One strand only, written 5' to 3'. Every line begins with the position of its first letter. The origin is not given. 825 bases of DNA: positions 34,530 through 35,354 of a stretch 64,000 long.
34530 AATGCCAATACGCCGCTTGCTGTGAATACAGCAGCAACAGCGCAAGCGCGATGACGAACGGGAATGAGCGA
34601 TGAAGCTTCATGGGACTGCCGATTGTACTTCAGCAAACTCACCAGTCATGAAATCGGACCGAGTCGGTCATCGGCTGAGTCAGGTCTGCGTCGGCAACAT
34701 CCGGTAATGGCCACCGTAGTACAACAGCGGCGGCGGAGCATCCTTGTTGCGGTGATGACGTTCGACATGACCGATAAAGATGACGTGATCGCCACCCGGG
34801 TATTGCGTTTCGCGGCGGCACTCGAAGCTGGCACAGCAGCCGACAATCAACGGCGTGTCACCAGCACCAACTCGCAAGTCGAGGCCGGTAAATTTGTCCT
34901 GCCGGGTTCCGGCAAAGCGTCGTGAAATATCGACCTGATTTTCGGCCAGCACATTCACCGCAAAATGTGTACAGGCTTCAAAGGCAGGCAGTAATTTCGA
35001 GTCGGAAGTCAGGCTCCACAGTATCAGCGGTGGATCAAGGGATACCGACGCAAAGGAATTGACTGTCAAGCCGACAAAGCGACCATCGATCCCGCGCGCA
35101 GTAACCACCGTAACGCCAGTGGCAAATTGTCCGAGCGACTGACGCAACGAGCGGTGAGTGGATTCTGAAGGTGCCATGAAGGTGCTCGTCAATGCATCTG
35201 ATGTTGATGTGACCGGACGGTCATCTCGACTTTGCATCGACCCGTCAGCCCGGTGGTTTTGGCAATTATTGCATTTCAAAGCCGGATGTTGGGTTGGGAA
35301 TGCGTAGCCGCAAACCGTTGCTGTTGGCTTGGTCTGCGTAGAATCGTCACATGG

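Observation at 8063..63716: Over-represented bipartite motif of about 28 nt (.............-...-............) on both strands, in genes and between them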

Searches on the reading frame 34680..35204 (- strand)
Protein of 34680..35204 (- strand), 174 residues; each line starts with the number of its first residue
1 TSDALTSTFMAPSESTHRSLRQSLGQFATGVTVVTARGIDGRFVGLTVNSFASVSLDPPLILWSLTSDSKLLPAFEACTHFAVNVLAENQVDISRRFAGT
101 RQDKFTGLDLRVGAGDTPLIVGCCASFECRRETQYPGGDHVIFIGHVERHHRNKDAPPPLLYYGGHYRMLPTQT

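Call 36: search_solved_structures(query=window:34680-35204:-, show_alignments=3, max_evalue=0.00001)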
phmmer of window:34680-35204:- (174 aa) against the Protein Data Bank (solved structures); distinct sequences matched with E-value up to 0.00001: 21.
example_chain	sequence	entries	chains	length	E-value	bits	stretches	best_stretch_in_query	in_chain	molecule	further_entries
5zc2_B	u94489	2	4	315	1.7e-40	142.2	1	19-169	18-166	p-hydroxyphenylacetate 3-hydroxylase, reductase component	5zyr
3rh7_A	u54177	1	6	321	9e-31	110.5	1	12-149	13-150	Hypothetical oxidoreductase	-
3nfw_A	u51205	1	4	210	5.9e-30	107.9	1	16-169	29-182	Flavin reductase-like, FMN-binding protein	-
4l82_A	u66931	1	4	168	3.2e-29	105.5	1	16-168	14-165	RifeA.00250.a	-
4xhy_A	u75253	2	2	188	1.6e-27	100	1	10-167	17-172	Flavin reductase domain protein, FMN-binding protein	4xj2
2ecr_A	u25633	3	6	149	1.3e-23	87.2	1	19-170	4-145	flavin reductase component (HpaC) of 4-hydroxyphenylacetate 3-monooxygenase | flavin reductase (HpaC) of 4-hydroxyphenylacetate 3-monooxygnease | flavin reducta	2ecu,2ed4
1rz0_A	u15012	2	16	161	2.3e-23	86.4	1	18-171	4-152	phenol 2-hydroxylase component B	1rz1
4r82_A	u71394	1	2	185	3.9e-23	85.7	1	18-170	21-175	Oxidoreductase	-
4hx6_A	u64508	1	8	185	5.8e-23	85.1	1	18-170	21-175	Oxidoreductase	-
8ct0_A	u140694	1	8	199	2.4e-21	79.9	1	22-172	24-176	Flavin reductase (NADH)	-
5cho_A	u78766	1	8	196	9.2e-21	78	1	17-172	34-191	Flavin reductase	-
4f07_A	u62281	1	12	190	4e-19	72.6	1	18-171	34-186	Styrene monooxygenase component 2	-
3pft_A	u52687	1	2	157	1.7e-17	67.3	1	18-170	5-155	Flavin reductase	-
4ywn_A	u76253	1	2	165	1.1e-15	61.4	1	14-168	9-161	NADH-fmn oxidoreductase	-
9fd4_A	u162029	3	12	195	1.4e-12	51.3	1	19-162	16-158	Flavin reductase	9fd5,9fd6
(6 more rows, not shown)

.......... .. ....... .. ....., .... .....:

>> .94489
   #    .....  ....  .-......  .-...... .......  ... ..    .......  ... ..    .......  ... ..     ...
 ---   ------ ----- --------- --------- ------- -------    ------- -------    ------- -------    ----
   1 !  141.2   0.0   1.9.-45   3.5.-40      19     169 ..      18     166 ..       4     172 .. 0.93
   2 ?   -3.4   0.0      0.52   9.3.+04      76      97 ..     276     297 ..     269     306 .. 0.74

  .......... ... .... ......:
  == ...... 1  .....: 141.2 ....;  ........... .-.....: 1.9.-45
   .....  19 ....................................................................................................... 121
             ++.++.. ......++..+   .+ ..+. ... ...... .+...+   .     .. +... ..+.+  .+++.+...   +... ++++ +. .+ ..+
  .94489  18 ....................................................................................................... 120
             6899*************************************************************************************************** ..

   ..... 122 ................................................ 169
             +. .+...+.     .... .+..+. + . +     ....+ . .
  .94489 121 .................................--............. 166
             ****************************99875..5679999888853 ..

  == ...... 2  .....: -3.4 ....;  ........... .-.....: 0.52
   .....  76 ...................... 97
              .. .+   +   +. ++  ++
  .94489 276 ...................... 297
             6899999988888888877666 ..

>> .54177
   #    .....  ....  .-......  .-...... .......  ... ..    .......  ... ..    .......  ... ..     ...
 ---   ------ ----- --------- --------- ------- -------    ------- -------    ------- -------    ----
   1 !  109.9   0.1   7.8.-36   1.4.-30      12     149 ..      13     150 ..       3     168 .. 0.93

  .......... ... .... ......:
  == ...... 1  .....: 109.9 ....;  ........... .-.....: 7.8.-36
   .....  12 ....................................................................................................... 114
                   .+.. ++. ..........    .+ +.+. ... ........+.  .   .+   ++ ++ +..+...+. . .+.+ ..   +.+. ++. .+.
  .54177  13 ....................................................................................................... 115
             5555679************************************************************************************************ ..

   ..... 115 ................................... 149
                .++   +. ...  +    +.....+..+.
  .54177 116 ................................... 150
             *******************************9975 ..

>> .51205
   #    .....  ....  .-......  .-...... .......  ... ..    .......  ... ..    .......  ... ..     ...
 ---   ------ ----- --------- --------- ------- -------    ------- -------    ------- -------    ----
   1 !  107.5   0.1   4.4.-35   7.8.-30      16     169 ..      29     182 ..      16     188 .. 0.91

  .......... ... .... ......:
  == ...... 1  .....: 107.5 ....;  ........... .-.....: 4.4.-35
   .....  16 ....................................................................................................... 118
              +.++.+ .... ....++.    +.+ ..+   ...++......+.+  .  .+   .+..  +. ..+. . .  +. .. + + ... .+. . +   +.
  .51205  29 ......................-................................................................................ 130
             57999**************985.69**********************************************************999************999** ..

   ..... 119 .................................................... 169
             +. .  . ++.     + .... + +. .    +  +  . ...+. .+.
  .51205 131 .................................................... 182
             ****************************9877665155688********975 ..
